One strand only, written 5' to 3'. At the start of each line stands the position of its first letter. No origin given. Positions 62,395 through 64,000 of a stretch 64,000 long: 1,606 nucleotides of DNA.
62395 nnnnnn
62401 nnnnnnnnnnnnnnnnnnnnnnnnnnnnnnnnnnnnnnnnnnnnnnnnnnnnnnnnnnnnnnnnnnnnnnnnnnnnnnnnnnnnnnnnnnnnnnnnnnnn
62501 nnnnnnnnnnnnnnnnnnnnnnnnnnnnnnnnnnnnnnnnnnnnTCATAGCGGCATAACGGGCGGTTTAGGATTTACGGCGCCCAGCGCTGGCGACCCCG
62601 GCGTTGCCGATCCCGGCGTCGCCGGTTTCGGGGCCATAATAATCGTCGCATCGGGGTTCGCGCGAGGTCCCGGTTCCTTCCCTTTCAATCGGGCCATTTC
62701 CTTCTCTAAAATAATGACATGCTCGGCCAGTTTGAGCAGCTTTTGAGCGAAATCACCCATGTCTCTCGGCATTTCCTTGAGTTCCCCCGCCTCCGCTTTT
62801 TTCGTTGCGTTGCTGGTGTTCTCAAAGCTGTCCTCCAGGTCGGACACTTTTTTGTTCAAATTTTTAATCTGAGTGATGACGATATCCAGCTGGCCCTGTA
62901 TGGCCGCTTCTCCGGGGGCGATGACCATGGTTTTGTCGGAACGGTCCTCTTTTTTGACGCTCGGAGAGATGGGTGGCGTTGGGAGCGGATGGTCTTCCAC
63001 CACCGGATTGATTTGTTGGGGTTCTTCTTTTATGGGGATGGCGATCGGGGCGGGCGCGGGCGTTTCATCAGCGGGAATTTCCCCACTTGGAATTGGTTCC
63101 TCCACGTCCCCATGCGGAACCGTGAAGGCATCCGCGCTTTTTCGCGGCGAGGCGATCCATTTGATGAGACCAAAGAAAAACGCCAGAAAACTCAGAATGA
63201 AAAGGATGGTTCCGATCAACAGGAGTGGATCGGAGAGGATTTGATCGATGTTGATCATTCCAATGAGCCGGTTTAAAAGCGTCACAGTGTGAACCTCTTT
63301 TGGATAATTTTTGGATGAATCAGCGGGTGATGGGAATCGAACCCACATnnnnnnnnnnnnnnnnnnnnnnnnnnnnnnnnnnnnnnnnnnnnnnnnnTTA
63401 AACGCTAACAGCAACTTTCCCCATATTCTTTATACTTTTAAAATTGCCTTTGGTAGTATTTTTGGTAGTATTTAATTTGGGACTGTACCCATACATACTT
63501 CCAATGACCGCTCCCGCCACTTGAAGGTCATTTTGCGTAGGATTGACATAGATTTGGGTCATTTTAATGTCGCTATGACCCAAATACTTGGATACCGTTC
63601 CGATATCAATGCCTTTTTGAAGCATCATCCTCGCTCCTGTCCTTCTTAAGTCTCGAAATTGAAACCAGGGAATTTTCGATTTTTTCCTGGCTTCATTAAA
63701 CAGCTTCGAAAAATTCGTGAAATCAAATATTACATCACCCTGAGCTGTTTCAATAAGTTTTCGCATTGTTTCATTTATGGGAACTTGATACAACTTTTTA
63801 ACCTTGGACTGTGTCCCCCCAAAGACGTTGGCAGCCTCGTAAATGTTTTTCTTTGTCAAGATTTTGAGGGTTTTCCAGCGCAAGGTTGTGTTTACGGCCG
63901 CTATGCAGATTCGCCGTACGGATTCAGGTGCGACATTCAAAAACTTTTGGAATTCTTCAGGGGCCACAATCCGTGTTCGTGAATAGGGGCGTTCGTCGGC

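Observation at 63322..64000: tRNA-Gly(CCC) abutted by a truncated-at-window-edge tyrosine integrase: likely integrative element boundary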

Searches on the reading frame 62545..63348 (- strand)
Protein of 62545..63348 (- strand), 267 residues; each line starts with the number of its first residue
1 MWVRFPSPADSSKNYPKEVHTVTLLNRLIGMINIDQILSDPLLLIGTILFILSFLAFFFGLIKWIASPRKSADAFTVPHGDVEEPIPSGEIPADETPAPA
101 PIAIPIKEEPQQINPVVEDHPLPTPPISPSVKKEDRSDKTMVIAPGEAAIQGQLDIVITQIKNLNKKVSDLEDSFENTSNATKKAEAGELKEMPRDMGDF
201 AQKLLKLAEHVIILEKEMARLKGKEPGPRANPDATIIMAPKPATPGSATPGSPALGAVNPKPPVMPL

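Call 7: search_protein_families(library=pfam, proteins=[window:62545-63348:-], max_evalue=0.01)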
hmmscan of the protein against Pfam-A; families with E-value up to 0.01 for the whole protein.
window:62545-63348:- (267 aa): 0 families

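Call 30: find_encoding_contigs(protein=window:62545-63285:-, flank=10000, max_places=10)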
Protein window:62545-63285:- (246 aa): 4 contigs read that carry it; 2 places shown.
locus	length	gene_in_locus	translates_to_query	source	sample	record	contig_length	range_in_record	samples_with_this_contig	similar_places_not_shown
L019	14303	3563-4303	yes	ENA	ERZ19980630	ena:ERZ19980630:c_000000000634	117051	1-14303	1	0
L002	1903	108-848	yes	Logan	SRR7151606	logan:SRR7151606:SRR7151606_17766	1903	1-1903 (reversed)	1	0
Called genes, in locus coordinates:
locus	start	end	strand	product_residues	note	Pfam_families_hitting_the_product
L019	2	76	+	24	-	?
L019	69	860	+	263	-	-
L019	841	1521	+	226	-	PF03743:TrbI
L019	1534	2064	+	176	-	PF10543:ORF6N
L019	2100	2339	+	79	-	PF12728:HTH_17 (weak)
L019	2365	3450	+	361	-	PF24624:Int_N, PF00589:Phage_integrase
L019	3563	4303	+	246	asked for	-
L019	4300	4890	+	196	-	-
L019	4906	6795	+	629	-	PF07715:Plug, PF00593:TonB_dep_Rec_b-barrel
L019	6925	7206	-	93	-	-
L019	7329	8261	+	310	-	PF17284:Spermine_synt_N, PF01564:Spermine_synth, PF13649:Methyltransf_25 (weak), PF13847:Methyltransf_31 (weak), PF08242:Methyltransf_12 (faint)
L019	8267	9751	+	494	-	PF01276:OKR_DC_1, PF00155:Aminotran_1_2, PF00266:Aminotran_5, PF01053:Cys_Met_Meta_PP (weak), PF01212:Beta_elim_lyase, PF05889:SepSecS, PF03711:OKR_DC_1_C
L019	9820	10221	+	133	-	PF21157:DksA_N (weak), PF01258:zf-dskA_traR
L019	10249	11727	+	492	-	PF02789:Peptidase_M17_N, PF00883:Peptidase_M17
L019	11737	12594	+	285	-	PF02621:VitK2_biosynth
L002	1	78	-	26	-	?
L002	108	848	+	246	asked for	-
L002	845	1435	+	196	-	-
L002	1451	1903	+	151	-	?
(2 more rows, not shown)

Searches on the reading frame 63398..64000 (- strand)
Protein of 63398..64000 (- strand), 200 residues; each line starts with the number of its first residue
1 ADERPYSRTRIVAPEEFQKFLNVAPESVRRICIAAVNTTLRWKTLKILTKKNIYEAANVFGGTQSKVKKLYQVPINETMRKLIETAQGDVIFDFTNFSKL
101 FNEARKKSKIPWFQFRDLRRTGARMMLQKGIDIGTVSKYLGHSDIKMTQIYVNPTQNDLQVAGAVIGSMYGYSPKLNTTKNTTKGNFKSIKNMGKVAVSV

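Call 7: search_protein_families(library=pfam, proteins=[window:63398-64000:-], max_evalue=0.01)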
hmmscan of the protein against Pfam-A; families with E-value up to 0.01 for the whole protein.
window:63398-64000:- (200 aa): 1 family
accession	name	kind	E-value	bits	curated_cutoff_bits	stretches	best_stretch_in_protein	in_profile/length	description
PF00589.27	Phage_integrase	-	4.4e-15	56.3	27.1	1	16-156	7-170/172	Phage integrase family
